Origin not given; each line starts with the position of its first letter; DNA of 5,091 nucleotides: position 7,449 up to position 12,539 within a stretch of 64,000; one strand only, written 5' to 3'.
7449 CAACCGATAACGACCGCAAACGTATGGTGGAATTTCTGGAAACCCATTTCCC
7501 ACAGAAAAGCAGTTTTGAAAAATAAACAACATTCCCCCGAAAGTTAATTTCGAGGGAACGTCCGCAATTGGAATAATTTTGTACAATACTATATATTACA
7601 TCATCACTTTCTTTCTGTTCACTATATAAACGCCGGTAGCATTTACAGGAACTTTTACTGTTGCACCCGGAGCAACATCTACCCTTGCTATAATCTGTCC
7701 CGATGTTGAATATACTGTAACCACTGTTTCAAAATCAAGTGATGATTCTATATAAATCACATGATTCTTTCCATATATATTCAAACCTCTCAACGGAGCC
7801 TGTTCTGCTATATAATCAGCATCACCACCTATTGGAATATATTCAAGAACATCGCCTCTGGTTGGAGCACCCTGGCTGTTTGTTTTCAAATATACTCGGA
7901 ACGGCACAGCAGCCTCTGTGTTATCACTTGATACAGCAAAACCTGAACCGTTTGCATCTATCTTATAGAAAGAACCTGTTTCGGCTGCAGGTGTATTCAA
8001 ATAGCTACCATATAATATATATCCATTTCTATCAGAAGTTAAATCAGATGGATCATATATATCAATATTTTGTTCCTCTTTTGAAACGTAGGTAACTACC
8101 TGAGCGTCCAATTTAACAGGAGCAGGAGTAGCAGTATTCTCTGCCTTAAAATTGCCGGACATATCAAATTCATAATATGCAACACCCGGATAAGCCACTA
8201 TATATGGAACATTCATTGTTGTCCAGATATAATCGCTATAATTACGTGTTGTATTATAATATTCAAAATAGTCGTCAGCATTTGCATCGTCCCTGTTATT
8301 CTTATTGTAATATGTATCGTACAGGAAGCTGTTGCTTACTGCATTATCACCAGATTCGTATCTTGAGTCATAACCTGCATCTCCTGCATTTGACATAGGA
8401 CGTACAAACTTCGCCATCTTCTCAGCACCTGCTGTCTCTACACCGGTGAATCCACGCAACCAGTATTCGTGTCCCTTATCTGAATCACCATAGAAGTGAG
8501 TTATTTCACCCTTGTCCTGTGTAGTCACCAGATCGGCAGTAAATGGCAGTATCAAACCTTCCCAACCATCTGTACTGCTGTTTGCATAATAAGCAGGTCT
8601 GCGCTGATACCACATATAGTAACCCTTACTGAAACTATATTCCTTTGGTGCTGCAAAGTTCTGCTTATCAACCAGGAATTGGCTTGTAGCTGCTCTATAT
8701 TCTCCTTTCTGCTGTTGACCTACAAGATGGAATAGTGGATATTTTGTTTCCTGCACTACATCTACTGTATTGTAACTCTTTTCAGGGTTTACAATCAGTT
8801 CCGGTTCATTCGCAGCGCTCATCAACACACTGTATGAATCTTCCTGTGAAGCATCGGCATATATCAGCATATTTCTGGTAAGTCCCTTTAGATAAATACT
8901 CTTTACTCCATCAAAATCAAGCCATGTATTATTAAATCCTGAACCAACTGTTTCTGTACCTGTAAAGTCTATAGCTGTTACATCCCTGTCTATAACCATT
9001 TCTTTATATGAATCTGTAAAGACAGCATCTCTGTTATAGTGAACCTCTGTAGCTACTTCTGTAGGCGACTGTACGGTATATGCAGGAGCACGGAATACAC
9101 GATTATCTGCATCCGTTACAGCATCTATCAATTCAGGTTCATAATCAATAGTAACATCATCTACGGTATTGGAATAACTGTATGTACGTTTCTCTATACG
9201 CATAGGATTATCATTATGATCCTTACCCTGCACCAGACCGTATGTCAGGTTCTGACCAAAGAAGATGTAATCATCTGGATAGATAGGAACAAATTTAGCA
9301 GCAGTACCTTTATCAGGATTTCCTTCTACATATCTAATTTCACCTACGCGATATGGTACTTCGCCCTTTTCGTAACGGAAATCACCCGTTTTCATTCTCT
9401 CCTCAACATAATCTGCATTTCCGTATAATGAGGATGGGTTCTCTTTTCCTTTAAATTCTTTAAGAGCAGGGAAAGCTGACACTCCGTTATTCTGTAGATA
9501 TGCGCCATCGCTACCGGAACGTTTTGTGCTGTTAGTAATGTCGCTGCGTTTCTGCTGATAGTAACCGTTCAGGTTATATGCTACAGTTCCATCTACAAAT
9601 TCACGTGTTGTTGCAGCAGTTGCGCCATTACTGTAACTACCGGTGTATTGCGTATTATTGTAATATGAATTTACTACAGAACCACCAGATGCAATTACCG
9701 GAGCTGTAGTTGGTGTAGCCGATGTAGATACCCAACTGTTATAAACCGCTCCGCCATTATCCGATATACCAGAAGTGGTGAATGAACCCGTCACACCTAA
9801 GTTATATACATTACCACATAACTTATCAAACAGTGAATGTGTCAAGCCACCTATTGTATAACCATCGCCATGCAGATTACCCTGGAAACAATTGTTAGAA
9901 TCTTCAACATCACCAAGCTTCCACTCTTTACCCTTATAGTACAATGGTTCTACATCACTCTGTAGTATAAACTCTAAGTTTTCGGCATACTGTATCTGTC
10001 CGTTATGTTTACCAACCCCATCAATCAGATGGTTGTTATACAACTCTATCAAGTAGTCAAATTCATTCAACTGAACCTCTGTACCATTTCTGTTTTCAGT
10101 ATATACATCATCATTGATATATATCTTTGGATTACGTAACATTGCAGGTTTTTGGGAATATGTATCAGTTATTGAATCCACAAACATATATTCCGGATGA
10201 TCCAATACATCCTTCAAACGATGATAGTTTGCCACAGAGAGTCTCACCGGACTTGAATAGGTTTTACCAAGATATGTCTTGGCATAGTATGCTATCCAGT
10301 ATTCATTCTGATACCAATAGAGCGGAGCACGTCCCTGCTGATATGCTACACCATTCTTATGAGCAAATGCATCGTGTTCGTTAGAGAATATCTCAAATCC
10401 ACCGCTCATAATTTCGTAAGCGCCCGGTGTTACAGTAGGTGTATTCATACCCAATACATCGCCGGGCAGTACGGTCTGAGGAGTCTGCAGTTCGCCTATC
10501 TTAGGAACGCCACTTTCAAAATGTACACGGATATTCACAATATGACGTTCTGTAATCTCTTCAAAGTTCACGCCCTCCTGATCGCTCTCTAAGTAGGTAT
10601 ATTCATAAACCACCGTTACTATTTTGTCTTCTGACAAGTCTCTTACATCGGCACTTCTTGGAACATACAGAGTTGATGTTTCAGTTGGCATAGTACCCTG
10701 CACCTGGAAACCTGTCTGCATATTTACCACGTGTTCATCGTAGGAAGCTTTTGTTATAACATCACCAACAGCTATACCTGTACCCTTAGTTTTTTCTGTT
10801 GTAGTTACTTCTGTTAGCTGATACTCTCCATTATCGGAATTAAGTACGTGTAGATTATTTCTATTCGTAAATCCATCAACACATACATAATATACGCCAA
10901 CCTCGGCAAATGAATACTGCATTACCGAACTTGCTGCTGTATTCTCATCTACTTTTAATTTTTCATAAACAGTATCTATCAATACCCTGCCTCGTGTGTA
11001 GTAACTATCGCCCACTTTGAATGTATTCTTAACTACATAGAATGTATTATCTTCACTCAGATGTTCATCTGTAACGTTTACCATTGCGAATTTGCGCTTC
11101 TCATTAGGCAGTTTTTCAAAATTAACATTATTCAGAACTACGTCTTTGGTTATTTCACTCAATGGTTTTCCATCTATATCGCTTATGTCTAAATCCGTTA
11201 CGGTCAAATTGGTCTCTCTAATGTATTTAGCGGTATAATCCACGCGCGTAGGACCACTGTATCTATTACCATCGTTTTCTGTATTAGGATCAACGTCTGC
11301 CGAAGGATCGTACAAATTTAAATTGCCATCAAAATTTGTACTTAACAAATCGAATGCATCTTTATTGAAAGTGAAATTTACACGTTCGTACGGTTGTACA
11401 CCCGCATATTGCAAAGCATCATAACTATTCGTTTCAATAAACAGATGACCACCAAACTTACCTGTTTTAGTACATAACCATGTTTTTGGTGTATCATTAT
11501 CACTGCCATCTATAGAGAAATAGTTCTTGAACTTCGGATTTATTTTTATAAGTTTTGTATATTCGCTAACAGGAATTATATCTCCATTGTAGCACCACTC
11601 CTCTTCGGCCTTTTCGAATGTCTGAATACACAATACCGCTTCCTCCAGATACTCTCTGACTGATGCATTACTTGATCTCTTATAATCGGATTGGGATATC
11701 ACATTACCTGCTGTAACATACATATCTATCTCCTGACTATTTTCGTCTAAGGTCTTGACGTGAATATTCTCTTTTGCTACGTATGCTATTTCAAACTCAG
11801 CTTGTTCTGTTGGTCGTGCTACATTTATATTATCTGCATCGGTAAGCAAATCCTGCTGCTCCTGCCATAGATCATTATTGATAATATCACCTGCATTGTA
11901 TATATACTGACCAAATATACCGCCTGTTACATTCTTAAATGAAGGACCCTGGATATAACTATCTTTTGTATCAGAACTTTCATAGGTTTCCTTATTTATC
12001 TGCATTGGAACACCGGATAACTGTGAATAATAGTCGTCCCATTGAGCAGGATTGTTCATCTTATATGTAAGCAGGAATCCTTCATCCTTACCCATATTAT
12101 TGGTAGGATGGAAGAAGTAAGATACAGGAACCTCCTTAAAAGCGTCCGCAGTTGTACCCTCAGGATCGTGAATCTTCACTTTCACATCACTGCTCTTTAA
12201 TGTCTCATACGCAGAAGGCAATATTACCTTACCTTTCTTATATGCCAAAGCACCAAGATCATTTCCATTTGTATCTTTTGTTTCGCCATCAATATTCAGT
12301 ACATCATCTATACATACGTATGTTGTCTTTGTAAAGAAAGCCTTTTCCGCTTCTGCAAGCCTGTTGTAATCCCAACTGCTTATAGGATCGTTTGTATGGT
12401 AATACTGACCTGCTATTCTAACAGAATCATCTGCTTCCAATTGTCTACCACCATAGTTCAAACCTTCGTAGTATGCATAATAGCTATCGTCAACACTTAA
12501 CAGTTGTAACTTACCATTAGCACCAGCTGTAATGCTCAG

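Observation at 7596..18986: Giant protein combines a YGGG beta-helix repeat region, a long non-repetitive region and a T9SS CTD, giving mixed secretion logic within one operon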

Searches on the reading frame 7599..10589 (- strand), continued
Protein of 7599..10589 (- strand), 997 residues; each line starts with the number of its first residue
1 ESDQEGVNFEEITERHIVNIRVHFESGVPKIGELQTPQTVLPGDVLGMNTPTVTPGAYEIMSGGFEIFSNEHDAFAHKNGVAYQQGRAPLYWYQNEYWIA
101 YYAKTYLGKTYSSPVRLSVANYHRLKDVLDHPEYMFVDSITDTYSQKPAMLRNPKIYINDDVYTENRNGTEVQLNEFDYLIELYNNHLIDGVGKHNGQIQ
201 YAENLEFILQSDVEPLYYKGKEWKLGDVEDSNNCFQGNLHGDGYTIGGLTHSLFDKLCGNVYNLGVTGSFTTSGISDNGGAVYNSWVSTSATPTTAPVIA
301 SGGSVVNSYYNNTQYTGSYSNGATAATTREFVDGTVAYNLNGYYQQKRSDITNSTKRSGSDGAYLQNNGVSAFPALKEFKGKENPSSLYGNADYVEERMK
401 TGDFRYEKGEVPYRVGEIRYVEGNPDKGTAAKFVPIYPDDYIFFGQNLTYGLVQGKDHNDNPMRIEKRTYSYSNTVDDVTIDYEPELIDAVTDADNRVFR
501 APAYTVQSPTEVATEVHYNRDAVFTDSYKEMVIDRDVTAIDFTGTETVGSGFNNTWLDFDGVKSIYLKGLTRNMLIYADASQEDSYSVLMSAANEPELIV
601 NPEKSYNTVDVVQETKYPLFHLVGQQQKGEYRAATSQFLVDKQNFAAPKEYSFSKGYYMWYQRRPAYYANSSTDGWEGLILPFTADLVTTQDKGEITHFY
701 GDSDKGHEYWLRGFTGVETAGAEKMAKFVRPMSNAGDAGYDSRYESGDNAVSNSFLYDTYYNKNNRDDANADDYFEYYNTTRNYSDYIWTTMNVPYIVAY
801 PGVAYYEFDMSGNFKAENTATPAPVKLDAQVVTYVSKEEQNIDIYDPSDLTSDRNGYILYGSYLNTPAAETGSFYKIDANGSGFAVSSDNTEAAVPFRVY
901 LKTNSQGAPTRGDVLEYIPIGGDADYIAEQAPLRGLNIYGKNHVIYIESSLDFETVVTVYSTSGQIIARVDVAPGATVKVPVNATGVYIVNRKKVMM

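Call 40: find_related_loci(query=A1, collection=genome_contigs, flank=10000)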
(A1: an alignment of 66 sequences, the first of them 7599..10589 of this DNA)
Query A1 (997 aa) in genome_contigs; peptide patterns used: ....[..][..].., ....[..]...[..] (x = any residue, [..] = any of these).
458 stretches matched a pattern; 341 encode a relative of the query (tblastn E <= 1e-3); the best 80 are kept; 80 distinct loci.
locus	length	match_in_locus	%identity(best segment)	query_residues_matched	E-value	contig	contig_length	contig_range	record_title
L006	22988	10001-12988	72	1-997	0e+0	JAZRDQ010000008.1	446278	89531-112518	MAG: Bacteroidaceae bacterium isolate T1900045506_YK20190200.MAGScoT_cleanbin_000012 SGB_7529_k141_3023993, whole genome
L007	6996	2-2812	74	69-997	0e+0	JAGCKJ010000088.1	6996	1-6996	MAG: Bacteroidaceae bacterium isolate RGIG9871 Yak_Rectum-3__c347113, whole genome shotgun sequence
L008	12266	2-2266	91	244-997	0e+0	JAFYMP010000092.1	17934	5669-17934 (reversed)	MAG: Bacteroidaceae bacterium isolate RGIG7228 Water_buffalos_Cecum-2__c1177295, whole genome shotgun sequence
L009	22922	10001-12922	40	5-995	0e+0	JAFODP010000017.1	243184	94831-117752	MAG: Bacteroidales bacterium isolate RGIG371 Dairy_cattle_Colon-4__c960, whole genome shotgun sequence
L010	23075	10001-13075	41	1-997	0e+0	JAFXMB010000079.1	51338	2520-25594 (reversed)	MAG: Bacteroidaceae bacterium isolate RGIG6538 Sheep_Reticulum-3__c498505, whole genome shotgun sequence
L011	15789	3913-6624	41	14-997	0e+0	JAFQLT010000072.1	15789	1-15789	MAG: Bacteroidaceae bacterium isolate RGIG1935 Goat_Cecum.Co__c1480642, whole genome shotgun sequence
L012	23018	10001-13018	41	1-991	0e+0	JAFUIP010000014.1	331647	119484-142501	MAG: Bacteroidales bacterium isolate RGIG4528 Roe_deer_Rectum-1__c1556, whole genome shotgun sequence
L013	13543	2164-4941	39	6-997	0e+0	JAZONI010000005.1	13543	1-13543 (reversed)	MAG: Bacteroidaceae bacterium isolate T1900045640_YK20190334.MAGScoT_cleanbin_000053 SGB_8129_k141_803418, whole genome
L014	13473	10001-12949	39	1-995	0e+0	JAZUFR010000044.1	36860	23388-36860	MAG: Bacteroidaceae bacterium isolate T1900045293_TH20190063.MAGScoT_cleanbin_000001 SGB_6050_k141_417389, whole genome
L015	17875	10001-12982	38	1-997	0e+0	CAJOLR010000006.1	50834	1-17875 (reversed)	uncultured Bacteroidaceae bacterium isolate Reindeer_1_mag_99 genome assembly, contig: scaffold_194, whole genome shotgu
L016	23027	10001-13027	39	1-997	0e+0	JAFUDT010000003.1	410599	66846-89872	MAG: Bacteroidales bacterium isolate RGIG4402 Roe_deer_Omasum-2__c323, whole genome shotgun sequence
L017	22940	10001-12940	37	1-997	0e+0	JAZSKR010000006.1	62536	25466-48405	MAG: Bacteroidaceae bacterium isolate T1900044560_TS20190026.MAGScoT_cleanbin_000001 SGB_357_k141_2019125, whole genome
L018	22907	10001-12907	37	6-995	0e+0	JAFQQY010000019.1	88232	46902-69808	MAG: Prevotella sp. isolate RGIG2070 Goat_Colon-2__c349454, whole genome shotgun sequence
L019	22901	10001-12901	38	1-991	0e+0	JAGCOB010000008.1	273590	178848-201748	MAG: Prevotella sp. isolate RGIG9967 Yak_Reticulum-2__c361449, whole genome shotgun sequence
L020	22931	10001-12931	38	1-997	0e+0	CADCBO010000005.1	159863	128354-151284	MAG: uncultured Bacteroidales bacterium isolate RUG14495 genome assembly, contig: RUG14495_asm_5, whole genome shotgun s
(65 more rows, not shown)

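Call 72: search_protein_families(library=pfam, alignment_id=A6, max_evalue=0.1)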
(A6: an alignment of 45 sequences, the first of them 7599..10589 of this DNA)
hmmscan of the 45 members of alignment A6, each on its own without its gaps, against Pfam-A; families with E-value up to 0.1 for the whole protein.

A. member 1, window:7599-10589:- (997 aa): 0 families

B. families by the number of members that match (of 45 scanned): 7 families
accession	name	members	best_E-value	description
PF18962.6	Por_Secre_tail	2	0.03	Secretion system C-terminal sorting domain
PF05694.17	SBP56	1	0.015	56kDa selenium binding protein (SBP56)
PF19404.4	DUF5977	1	0.02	Family of unknown function (DUF5977)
PF14977.11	FAM194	1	0.03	FAM194 protein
PF22098.1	DUF6942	1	0.042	Family of unknown function (DUF6942)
PF17942.8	Morc6_S5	1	0.05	Morc6 ribosomal protein S5 domain 2-like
PF18663.7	Pallilysin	1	0.074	Pallilysin beta barrel domain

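Call 81: fold_search(model_id=the predicted structure, library=viral)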
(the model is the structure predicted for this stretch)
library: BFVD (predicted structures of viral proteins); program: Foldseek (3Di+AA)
matches with E <= 10: 332; with E <= 0.001: 1
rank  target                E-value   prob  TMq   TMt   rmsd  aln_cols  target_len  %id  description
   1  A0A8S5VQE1            1.0e-06  1.00  0.12  0.17  12.3       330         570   15  (no name in the UniProt tables at hand)
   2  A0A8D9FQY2            2.1e-03  0.82  0.06  0.13  28.1       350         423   11  Protease 1 [uncultured marine phage]
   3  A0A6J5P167            3.5e-03  0.97  0.11  0.08  13.5       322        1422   11  Fibronectin type III [uncultured Caudovirales phage]
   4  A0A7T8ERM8            7.2e-03  0.89  0.06  0.21  20.9       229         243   11  (no name in the UniProt tables at hand)
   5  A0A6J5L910            7.2e-03  0.72  0.08  0.26  17.3       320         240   10  Secretion system C-terminal sorting domain [uncultured Caudovirales phage]
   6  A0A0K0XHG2            1.3e-02  0.87  0.06  0.16  21.6       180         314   13  Envelope protein E2 (Fragment) [Chikungunya virus]
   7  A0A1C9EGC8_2          1.4e-02  0.14  0.06  0.07  20.5       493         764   11  Uncharacterized protein [Acidianus two-tailed phage variant 1]
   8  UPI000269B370         1.6e-02  0.82  0.06  0.07  23.6       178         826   13  (no name look-up for this kind of identifier)
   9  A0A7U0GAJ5            1.9e-02  1.00  0.07  0.39   7.2       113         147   13  Putative tail protein [Klebsiella phage vB_KpP_FBKp27]
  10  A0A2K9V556            4.3e-02  1.00  0.06  0.28   5.0        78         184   18  Uncharacterized protein [Lactobacillus phage Satyr]
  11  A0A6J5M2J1            4.3e-02  0.30  0.05  0.17  24.1       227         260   14  Secretion system C-terminal sorting domain [uncultured Caudovirales phage]
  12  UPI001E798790         4.6e-02  0.12  0.05  0.07  20.1       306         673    8  (no name look-up for this kind of identifier)
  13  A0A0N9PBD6            4.8e-02  0.08  0.06  0.06  24.9       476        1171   11  (no name in the UniProt tables at hand)
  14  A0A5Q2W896            5.3e-02  0.06  0.04  0.06  29.6       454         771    9  (no name in the UniProt tables at hand)
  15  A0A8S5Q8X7            7.6e-02  0.98  0.07  0.18   5.7       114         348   13  Ig-like domain-containing protein [Siphoviridae sp. ctdVv30]
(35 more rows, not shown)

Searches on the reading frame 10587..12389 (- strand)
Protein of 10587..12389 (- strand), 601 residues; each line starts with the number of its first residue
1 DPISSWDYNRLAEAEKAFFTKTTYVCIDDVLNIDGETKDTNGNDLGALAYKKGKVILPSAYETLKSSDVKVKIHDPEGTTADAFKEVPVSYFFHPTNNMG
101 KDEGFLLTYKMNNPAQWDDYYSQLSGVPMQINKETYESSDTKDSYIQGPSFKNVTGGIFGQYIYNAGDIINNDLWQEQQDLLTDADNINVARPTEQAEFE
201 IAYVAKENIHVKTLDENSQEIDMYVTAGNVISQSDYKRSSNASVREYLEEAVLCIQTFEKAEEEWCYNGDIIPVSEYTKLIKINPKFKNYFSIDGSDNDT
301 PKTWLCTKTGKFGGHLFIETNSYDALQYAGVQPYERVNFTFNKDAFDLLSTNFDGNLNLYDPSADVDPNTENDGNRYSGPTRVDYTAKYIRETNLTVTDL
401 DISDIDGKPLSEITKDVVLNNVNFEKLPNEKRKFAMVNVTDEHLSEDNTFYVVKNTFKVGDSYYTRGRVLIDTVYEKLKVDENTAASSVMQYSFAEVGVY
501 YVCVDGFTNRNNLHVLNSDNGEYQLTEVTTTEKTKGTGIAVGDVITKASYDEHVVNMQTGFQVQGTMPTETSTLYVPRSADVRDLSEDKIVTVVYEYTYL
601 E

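Call 62: search_solved_structures(query=A5, max_evalue=10, show_alignments=1)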
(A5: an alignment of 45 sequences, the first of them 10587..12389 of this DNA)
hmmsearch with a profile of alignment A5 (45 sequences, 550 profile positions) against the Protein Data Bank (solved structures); distinct sequences matched with E-value up to 10: 3.
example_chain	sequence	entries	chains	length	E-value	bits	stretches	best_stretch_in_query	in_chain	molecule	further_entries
9cb9_B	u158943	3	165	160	0.22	13.4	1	59-107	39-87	Structural protein | Tail tube protein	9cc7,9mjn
9cuy_J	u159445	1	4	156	0.22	13.4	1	59-107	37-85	Tail tube protein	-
9g6q_H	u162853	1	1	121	0.34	12.8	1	246-292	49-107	scFv-IP11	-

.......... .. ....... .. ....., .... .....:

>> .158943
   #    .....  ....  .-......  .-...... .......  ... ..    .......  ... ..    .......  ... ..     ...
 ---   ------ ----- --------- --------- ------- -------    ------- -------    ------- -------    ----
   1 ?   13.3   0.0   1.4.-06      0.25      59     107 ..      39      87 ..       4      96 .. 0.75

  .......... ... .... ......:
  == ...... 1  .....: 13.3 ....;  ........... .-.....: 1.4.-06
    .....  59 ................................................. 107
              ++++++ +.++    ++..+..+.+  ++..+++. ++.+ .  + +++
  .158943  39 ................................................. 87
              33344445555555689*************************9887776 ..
